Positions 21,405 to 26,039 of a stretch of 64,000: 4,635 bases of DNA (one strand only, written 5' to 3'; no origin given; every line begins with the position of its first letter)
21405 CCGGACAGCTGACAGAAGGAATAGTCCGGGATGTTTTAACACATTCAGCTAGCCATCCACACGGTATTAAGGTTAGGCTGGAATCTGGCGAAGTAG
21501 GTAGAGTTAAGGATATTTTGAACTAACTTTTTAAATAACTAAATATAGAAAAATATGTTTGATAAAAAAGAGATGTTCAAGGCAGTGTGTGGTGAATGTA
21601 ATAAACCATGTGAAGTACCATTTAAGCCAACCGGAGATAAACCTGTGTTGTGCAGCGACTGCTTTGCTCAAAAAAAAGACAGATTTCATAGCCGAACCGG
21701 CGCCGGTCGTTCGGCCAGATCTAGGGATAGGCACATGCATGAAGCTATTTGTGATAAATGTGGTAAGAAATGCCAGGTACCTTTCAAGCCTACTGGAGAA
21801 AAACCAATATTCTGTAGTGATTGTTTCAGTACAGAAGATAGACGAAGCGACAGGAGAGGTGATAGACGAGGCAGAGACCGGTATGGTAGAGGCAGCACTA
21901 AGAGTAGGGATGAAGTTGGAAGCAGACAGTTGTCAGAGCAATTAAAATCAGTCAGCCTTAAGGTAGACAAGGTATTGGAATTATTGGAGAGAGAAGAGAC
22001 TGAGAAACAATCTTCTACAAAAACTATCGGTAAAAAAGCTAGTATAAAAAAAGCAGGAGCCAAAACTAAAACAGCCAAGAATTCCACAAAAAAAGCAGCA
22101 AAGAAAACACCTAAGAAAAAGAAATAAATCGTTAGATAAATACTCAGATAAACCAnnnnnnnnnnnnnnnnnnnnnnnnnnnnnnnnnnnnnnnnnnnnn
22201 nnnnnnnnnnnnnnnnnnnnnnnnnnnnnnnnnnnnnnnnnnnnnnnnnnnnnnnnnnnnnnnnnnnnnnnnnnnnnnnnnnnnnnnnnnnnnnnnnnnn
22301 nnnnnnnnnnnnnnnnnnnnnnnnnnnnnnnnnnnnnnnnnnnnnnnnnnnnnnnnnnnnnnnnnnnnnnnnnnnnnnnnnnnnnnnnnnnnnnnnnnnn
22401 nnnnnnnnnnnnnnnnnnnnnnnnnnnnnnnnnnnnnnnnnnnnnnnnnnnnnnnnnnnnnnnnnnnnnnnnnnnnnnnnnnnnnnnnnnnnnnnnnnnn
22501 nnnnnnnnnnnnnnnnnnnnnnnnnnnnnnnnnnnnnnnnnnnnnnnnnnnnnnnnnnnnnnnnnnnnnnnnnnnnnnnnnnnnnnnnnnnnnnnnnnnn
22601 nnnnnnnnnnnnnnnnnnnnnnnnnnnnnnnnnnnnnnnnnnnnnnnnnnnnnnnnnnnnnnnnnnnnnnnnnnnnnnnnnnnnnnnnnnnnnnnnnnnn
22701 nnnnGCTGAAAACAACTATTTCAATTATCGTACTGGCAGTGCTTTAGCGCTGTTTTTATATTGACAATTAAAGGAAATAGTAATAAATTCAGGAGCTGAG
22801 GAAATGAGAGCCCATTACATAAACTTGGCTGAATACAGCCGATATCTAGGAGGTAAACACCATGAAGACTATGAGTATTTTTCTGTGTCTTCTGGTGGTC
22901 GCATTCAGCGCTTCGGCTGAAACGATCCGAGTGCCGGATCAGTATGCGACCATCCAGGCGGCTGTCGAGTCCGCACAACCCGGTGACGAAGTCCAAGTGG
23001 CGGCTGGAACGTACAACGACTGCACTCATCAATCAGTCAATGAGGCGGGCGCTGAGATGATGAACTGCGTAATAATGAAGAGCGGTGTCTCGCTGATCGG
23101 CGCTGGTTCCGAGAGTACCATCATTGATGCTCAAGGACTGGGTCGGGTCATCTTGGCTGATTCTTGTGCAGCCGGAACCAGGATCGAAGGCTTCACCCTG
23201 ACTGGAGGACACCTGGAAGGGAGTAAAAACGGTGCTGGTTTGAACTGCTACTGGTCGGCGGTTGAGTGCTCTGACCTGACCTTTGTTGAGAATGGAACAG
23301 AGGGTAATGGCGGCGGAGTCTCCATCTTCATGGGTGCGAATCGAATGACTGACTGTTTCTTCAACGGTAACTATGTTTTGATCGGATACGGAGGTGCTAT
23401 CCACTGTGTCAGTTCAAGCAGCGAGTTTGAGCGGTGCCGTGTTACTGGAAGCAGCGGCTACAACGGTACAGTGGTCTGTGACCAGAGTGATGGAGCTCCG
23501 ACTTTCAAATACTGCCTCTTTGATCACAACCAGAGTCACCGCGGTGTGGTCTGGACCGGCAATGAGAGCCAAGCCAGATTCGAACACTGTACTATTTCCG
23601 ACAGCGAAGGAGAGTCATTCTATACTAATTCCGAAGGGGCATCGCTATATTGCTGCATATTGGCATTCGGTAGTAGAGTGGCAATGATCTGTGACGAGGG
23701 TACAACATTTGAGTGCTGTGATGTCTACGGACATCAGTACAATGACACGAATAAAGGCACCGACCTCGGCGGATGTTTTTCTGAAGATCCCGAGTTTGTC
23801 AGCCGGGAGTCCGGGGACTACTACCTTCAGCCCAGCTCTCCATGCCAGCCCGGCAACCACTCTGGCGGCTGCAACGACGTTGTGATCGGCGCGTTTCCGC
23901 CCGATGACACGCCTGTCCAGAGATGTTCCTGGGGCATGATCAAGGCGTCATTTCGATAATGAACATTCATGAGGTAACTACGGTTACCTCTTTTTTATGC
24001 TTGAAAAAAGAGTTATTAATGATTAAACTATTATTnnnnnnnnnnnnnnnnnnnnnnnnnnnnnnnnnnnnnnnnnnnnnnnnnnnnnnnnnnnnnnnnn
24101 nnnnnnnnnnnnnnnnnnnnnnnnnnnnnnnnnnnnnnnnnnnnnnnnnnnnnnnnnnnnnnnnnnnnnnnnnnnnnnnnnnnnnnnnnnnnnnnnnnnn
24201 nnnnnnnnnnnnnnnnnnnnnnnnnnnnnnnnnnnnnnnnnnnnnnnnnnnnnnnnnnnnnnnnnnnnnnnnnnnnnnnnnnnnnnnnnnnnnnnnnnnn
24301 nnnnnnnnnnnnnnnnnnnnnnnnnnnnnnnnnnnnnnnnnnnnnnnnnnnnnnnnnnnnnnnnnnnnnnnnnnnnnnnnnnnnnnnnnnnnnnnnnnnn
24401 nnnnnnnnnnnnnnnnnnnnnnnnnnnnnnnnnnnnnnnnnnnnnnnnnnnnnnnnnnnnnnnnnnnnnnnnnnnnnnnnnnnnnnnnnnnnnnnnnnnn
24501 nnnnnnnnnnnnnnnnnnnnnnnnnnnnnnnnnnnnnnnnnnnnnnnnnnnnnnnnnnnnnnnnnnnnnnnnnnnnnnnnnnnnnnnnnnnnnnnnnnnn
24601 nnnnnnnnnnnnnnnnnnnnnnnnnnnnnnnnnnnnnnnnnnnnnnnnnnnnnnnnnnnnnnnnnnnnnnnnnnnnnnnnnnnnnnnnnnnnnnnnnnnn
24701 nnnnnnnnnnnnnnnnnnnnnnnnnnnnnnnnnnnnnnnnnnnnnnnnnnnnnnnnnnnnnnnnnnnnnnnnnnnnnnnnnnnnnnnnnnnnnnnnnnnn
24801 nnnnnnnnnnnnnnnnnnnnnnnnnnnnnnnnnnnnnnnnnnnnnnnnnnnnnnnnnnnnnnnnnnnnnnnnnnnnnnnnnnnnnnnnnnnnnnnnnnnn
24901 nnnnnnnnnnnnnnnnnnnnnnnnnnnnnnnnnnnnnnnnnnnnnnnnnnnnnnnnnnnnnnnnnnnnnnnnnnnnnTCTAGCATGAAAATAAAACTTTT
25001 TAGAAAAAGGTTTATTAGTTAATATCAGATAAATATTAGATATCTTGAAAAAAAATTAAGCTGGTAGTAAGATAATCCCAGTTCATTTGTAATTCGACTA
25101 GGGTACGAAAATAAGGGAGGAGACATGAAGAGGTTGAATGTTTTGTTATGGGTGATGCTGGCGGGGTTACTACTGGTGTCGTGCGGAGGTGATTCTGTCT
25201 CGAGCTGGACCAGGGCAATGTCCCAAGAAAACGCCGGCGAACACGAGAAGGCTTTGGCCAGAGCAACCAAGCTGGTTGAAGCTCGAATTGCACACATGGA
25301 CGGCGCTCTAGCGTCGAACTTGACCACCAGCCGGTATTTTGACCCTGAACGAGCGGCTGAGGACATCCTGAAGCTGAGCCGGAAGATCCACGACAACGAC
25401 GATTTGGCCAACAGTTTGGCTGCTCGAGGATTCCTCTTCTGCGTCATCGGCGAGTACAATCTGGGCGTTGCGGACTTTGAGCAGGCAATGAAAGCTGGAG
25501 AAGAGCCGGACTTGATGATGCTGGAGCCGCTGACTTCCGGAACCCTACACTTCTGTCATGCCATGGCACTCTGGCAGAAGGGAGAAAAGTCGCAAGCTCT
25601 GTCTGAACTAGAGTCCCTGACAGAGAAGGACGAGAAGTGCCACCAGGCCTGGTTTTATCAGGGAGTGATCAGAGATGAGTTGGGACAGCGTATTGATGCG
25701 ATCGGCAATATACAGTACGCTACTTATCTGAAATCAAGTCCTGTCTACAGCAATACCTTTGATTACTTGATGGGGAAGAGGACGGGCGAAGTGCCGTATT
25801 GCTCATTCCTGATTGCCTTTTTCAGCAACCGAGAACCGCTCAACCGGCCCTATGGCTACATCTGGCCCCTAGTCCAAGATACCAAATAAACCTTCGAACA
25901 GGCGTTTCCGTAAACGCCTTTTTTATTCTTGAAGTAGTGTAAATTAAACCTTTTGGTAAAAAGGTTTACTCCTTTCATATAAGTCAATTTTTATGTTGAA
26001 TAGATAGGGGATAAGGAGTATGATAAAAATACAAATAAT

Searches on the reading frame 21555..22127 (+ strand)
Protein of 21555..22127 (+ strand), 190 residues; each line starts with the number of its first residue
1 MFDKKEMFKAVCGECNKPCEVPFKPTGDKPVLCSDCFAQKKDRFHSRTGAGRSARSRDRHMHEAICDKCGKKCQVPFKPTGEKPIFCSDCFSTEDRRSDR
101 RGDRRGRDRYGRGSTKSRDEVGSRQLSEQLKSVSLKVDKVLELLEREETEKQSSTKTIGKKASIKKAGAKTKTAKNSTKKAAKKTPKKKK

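Call 33: search_protein_families(library=pfam, proteins=[window:21555-22127:+], max_evalue=0.0001)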
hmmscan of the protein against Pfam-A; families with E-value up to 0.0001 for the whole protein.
window:21555-22127:+ (190 aa): 1 family
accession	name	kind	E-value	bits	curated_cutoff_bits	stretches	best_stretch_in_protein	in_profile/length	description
PF23477.1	zf_Tbcl_2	-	8.5e-33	112.2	27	2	59-93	1-35/37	Probable treble clef zinc finger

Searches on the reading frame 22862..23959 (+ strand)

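Call 33: search_protein_families(library=pfam, proteins=[window:22862-23959:+], max_evalue=0.0001)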
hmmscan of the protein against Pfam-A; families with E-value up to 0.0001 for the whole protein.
window:22862-23959:+ (365 aa): 1 family
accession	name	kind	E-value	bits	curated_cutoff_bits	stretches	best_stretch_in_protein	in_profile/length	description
PF13229.12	Beta_helix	-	1.4e-07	31.7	25.9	1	135-259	30-148/158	Right handed beta helix region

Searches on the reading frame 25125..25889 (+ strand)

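Call 33: search_protein_families(library=pfam, proteins=[window:25125-25889:+], max_evalue=0.0001)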
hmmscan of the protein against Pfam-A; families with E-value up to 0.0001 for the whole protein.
window:25125-25889:+ (254 aa): 1 family
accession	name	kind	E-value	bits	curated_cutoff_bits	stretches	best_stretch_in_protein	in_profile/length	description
PF13432.12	TPR_16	-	4.7e-05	24.2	32.7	0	145-187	3-45/65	Tetratricopeptide repeat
